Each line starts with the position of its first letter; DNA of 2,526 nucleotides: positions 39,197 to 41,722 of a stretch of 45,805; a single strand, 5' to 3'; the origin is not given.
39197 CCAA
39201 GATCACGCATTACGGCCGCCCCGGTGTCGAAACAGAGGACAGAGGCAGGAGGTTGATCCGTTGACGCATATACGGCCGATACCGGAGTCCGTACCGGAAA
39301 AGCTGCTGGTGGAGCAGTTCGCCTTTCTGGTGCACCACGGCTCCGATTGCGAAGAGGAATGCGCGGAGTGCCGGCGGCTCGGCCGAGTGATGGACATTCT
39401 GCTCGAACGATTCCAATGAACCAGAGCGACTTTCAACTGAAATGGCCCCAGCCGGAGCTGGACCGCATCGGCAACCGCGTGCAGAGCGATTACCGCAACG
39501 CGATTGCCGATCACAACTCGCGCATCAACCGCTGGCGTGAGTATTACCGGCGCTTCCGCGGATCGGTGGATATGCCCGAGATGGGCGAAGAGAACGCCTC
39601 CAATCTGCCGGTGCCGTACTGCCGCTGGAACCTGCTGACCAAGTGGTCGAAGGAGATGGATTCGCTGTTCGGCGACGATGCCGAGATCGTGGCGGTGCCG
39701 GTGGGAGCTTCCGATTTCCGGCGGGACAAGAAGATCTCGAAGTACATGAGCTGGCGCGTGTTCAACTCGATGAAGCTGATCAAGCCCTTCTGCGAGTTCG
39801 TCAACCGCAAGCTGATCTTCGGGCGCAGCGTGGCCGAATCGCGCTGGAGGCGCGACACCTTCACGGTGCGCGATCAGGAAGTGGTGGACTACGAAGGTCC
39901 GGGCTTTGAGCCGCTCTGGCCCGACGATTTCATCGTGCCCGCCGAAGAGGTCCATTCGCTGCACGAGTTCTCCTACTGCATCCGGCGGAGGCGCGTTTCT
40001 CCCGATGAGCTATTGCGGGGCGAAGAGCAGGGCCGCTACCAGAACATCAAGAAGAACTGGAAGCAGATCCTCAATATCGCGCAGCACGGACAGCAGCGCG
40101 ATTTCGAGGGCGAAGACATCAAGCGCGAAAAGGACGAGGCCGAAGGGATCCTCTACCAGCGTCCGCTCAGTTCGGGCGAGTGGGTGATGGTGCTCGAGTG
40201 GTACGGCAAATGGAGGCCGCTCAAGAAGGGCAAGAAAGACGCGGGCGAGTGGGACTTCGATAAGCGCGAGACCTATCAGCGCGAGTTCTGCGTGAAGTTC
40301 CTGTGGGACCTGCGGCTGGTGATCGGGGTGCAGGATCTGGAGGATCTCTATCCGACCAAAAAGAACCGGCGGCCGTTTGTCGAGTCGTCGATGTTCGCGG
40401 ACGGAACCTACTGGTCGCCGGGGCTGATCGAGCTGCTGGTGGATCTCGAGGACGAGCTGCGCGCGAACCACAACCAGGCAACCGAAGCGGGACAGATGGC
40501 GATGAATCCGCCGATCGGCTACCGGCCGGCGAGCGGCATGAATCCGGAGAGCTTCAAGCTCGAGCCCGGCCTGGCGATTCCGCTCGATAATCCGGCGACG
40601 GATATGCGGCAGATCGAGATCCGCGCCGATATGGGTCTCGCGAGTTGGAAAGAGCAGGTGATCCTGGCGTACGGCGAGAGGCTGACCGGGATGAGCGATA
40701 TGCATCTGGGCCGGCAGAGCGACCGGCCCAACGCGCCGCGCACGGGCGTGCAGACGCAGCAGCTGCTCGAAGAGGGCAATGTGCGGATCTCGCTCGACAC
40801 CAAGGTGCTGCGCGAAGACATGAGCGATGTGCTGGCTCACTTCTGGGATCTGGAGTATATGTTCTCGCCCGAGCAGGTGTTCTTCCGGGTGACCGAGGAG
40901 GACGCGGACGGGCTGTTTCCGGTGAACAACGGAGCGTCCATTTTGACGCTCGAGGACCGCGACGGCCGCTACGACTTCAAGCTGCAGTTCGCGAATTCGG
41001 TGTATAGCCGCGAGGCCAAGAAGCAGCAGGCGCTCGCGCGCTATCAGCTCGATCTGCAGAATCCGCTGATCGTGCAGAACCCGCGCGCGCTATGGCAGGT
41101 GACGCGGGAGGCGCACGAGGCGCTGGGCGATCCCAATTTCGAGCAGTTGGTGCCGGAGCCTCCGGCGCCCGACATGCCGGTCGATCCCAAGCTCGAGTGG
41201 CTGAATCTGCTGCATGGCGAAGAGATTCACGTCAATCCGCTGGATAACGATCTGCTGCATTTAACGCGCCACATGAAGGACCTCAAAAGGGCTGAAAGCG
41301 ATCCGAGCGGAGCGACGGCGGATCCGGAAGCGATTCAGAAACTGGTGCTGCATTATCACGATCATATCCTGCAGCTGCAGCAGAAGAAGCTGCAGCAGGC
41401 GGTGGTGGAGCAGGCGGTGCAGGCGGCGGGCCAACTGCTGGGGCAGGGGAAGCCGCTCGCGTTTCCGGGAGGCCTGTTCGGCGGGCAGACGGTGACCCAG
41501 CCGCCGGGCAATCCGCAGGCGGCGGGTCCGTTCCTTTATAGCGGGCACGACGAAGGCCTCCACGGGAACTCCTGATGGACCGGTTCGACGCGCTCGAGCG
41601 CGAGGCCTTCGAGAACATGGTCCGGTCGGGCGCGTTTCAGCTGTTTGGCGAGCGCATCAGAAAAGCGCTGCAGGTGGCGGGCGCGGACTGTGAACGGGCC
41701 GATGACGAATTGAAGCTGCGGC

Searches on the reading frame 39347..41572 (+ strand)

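Call 46: search_protein_families(library=pfam, proteins=[window:39347-41572:+], max_evalue=0.001)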
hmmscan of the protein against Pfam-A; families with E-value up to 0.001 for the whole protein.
window:39347-41572:+ (742 aa): 1 family
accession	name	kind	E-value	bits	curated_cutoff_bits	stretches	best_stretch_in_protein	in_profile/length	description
PF23899.1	SU10_portal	-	3.5e-05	22.9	30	0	175-289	181-283/593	Phage SU10 portal protein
